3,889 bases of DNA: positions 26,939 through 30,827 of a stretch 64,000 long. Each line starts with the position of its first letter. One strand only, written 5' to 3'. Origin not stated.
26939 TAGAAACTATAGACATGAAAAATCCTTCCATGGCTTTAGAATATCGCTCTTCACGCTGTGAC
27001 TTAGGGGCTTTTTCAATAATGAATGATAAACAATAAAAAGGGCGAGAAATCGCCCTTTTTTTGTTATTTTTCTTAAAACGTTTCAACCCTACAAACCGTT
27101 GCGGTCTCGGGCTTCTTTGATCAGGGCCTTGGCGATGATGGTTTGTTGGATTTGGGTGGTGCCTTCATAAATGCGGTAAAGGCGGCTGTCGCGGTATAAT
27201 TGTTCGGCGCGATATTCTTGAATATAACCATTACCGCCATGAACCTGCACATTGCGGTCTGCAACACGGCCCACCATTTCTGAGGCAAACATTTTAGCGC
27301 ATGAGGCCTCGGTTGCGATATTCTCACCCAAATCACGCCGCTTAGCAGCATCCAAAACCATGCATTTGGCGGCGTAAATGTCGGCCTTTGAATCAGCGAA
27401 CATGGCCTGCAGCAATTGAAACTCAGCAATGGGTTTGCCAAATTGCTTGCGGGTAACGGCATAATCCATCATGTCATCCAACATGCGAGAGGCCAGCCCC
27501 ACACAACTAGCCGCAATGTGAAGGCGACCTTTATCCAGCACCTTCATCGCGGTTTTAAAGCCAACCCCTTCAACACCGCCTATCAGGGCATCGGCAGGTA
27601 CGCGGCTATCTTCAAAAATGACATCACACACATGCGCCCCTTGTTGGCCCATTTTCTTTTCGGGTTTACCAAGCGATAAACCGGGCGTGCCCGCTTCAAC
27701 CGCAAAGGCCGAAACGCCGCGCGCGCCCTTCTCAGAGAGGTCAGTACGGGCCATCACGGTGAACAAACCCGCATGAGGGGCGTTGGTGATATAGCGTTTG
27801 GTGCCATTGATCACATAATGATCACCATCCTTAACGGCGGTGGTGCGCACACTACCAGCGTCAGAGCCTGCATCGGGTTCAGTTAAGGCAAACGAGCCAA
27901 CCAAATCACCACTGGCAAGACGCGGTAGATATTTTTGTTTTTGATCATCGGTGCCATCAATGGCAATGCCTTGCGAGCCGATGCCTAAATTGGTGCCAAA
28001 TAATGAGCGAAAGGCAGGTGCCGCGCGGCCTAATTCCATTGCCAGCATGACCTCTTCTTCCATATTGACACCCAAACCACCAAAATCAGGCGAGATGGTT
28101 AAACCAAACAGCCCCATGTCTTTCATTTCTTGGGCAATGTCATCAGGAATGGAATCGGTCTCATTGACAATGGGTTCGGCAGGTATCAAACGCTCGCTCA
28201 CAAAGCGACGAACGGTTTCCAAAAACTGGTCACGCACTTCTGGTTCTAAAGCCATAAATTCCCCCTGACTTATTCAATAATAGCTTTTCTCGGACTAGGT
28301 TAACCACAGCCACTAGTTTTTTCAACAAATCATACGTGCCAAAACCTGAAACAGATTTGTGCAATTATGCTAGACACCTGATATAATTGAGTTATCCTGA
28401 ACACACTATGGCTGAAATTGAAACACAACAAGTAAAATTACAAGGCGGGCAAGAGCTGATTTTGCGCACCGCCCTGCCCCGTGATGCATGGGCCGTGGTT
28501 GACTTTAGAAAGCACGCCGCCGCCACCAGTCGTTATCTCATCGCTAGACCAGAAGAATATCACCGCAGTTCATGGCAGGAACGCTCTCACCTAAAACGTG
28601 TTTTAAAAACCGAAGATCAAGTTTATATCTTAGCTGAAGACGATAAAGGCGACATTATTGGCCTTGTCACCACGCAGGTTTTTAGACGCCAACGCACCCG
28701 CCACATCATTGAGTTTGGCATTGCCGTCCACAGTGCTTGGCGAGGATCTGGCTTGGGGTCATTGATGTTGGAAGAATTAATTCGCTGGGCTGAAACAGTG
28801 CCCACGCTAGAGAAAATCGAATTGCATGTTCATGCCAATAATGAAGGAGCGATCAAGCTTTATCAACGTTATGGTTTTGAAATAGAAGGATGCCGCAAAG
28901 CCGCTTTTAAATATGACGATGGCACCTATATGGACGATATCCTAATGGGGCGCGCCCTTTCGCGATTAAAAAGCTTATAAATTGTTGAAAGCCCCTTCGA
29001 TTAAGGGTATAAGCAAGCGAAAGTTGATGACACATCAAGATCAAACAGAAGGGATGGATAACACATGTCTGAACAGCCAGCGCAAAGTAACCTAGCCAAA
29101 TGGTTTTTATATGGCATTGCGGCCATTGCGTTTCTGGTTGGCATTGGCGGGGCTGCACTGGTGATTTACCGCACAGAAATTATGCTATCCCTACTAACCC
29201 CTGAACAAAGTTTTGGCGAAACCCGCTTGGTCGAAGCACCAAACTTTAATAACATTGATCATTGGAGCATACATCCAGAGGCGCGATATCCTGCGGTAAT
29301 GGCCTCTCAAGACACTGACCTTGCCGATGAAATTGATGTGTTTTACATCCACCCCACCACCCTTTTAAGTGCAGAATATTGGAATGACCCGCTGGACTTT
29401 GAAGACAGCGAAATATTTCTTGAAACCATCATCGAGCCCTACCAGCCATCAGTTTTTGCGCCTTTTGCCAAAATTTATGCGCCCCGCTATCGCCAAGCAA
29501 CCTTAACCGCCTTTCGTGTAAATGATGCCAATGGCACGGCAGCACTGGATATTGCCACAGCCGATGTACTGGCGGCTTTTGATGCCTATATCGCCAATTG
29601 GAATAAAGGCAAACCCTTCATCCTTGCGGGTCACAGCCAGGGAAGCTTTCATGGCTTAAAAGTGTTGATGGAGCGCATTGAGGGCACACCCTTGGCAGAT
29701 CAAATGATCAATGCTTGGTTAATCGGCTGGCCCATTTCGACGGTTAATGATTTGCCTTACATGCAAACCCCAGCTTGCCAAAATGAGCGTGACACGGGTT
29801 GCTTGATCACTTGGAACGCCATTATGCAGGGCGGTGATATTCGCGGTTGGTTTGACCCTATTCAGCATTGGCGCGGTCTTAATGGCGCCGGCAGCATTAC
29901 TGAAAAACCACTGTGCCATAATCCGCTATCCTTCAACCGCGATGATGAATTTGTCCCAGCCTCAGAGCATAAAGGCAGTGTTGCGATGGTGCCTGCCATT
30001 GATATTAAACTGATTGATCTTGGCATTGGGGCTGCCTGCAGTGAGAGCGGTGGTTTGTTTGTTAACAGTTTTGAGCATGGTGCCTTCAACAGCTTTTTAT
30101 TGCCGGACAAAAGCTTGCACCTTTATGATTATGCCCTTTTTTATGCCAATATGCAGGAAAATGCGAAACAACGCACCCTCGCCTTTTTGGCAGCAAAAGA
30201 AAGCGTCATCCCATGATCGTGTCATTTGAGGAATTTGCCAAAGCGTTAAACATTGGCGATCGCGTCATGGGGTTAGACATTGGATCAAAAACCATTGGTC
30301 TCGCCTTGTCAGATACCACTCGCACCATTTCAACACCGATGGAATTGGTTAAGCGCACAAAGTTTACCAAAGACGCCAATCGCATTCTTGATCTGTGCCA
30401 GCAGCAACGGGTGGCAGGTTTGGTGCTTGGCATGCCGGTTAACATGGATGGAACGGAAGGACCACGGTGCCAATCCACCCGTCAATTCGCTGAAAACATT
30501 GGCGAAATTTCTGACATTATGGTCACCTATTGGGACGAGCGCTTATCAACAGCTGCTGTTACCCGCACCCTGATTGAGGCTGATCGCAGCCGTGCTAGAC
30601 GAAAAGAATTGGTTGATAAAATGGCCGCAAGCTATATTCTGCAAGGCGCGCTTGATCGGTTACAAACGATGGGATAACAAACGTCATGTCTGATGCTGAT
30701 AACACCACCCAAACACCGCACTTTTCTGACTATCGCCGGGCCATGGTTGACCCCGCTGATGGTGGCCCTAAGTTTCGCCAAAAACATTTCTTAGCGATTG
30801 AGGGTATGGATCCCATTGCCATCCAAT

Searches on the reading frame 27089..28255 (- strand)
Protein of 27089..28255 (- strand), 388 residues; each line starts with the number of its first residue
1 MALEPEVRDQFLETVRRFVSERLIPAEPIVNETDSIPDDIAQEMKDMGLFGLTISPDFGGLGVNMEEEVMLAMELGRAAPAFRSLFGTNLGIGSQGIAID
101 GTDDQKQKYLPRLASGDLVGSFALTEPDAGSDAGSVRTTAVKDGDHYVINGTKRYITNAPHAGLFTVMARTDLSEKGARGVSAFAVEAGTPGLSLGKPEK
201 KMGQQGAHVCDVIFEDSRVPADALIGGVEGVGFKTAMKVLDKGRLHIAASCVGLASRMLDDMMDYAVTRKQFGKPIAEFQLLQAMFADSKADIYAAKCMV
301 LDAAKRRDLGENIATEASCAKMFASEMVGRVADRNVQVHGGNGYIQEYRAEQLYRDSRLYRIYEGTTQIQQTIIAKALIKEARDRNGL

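Call 8: search_protein_families(library=pfam, max_evalue=1, proteins=[window:27089-28255:-])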
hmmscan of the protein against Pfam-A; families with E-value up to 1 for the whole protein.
window:27089-28255:- (388 aa): 9 families
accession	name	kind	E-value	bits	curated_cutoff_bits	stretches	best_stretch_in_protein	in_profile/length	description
PF00441.29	Acyl-CoA_dh_1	-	4.6e-48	163.6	22.4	1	231-378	2-149/150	Acyl-CoA dehydrogenase, C-terminal domain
PF02770.24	Acyl-CoA_dh_M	-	2.7e-28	98.4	33.3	1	121-216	1-96/97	Acyl-CoA dehydrogenase, middle domain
PF02771.21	Acyl-CoA_dh_N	-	3.5e-27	95.5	22.9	1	8-117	4-113/113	Acyl-CoA dehydrogenase, N-terminal domain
PF08028.16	Acyl-CoA_dh_2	-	1.4e-18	67.9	22.7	1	246-366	2-132/134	Acyl-CoA dehydrogenase, C-terminal domain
PF22924.1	ACOX_C_alpha1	-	0.00011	22.5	27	1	262-378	48-168/169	Acyl-CoA oxidase, C-alpha1 domain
PF11794.13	HpaB_N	-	0.018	15.1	35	1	147-195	178-227/270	4-hydroxyphenylacetate 3-hydroxylase N terminal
PF21343.2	ACAD9-ACADV_C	-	0.022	15.5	27.8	1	271-335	27-92/120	ACAD9/ACADV, C-terminal domain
PF21263.2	Acyl-CoA-dh_C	-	0.043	14.6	27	1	269-333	14-72/96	Acyl-CoA dehydrogenase, C-terminal domain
PF01623.22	Carla_C4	-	0.2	12.1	20.9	1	321-367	22-67/91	Carlavirus putative nucleic acid binding protein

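Call 21: find_related_loci(query=window:27089-28255:-, collection=genome_contigs, flank=10000)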
Query window:27089-28255:- (388 aa) in genome_contigs; peptide patterns used: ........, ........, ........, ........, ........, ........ (x = any residue, [..] = any of these).
600 stretches matched a pattern (row limit reached: there are more); 579 encode a relative of the query (tblastn E <= 1e-3); the best 80 are kept; 80 distinct loci.
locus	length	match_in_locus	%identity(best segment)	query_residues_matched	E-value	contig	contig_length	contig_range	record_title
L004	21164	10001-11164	76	1-388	0e+0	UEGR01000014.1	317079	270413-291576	Rhizobiales bacterium isolate AFS001111 genome assembly, contig: contig_14, whole genome shotgun sequence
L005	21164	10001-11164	77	1-388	0e+0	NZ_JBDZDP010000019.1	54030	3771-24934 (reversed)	Xanthobacter sp. KR7-65 contig19, whole genome shotgun sequence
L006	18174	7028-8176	79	1-383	0e+0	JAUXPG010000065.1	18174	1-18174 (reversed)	MAG: Gemmobacter sp. isolate C10_metabat.bin.14 C10_k141_115241, whole genome shotgun sequence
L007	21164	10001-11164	77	1-388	0e+0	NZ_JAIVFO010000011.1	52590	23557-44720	Xanthobacter autotrophicus strain AM5 AM5_NODE_11_length_52590_cov_29.4328, whole genome shotgun sequence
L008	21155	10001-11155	75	3-387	0e+0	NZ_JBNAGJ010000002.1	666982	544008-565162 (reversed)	Thalassovita sp. S70 Scaffold2, whole genome shotgun sequence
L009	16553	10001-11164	77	1-388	0e+0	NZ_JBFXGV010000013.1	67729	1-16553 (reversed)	MAG: Paenirhodobacter sp. isolate CA_2019_TPIn_171 NODE_1386_length_67729_cov_5.881379_TPIn, whole genome shotgun sequen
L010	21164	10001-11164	76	1-388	0e+0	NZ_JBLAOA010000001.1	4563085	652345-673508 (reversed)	Xanthobacter sp. AM11 292170L_AM11_NODE_1, whole genome shotgun sequence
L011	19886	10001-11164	76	1-388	0e+0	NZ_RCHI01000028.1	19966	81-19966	Sinirhodobacter hankyongi strain BO-81 contig_28, whole genome shotgun sequence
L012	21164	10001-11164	76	1-388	0e+0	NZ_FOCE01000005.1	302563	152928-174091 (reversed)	Gemmobacter aquatilis strain DSM 3857, whole genome shotgun sequence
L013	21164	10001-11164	76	1-388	0e+0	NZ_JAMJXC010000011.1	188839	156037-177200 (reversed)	Xanthobacter aminoxidans strain ATCC BAA-299 NODE_11_length_188839_cov_395.656662, whole genome shotgun sequence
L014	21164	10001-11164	74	1-388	0e+0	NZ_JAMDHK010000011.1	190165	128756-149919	Salipiger pentaromativorans strain P9 scaffold11_size190165, whole genome shotgun sequence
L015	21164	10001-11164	73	1-388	0e+0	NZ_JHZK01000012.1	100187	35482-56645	Afifella pfennigii DSM 17143 Q331DRAFT_scaffold00012.12_C, whole genome shotgun sequence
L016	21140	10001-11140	74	1-380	0e+0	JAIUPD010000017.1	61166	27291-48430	MAG: Proteobacteria bacterium isolate RHODO2 3300026302-bin.14~Ga0209794_1000455, whole genome shotgun sequence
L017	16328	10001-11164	72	1-388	0e+0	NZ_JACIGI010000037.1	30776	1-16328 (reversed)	Roseospira goensis strain JA135 Ga0394285_37, whole genome shotgun sequence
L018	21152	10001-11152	67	1-384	7e-180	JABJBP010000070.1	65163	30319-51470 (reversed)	MAG: Rhodospirillaceae bacterium isolate SI073_bin34 k141_1098077, whole genome shotgun sequence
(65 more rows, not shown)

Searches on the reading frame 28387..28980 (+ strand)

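Call 8: search_protein_families(library=pfam, max_evalue=1, proteins=[window:28387-28980:+])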
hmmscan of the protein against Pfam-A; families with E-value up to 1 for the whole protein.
window:28387-28980:+ (197 aa): 7 families
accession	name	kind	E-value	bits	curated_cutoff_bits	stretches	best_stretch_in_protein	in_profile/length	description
PF00583.31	Acetyltransf_1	-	1.1e-19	71.3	20.7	1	56-164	14-116/116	Acetyltransferase (GNAT) family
PF13302.13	Acetyltransf_3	-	1.8e-14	55.1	25.4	1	24-165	2-138/138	Acetyltransferase (GNAT) domain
PF13508.13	Acetyltransf_7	-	3e-14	53.6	27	1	78-165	3-83/84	Acetyltransferase (GNAT) domain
PF13420.13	Acetyltransf_4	-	2e-10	41.3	24.3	1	68-185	36-154/155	Acetyltransferase (GNAT) domain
PF13673.13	Acetyltransf_10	-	3.6e-08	33.9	23.6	1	67-165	20-108/128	Acetyltransferase (GNAT) domain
PF08445.16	FR47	-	0.00017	22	22.1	1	110-165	25-78/86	FR47-like protein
PF13523.12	Acetyltransf_8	-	0.0064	16.6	27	1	116-167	89-140/145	Acetyltransferase (GNAT) domain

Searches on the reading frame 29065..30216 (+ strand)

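Call 8: search_protein_families(library=pfam, max_evalue=1, proteins=[window:29065-30216:+])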
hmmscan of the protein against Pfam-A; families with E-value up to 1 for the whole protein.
window:29065-30216:+ (383 aa): 3 families
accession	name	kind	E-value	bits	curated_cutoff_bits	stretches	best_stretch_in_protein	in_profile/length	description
PF11288.14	DUF3089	-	2.8e-57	194.1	23.4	1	90-293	1-207/207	Protein of unknown function (DUF3089)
PF12697.13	Abhydrolase_6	-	0.0042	18.2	26.3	1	158-221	43-102/217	Alpha/beta hydrolase family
PF07439.16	DUF1515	-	0.057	13.9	22.2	1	4-37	67-99/113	Protein of unknown function (DUF1515)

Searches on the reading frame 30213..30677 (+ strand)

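Call 25: search_protein_families(library=pfam, max_evalue=0.00001, proteins=[window:30213-30677:+])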
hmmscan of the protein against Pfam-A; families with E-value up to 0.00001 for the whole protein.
window:30213-30677:+ (154 aa): 1 family
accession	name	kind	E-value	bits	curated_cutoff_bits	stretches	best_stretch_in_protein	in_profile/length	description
PF03652.20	RuvX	-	9.3e-41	139.8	29.2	1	17-148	2-133/134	Holliday junction resolvase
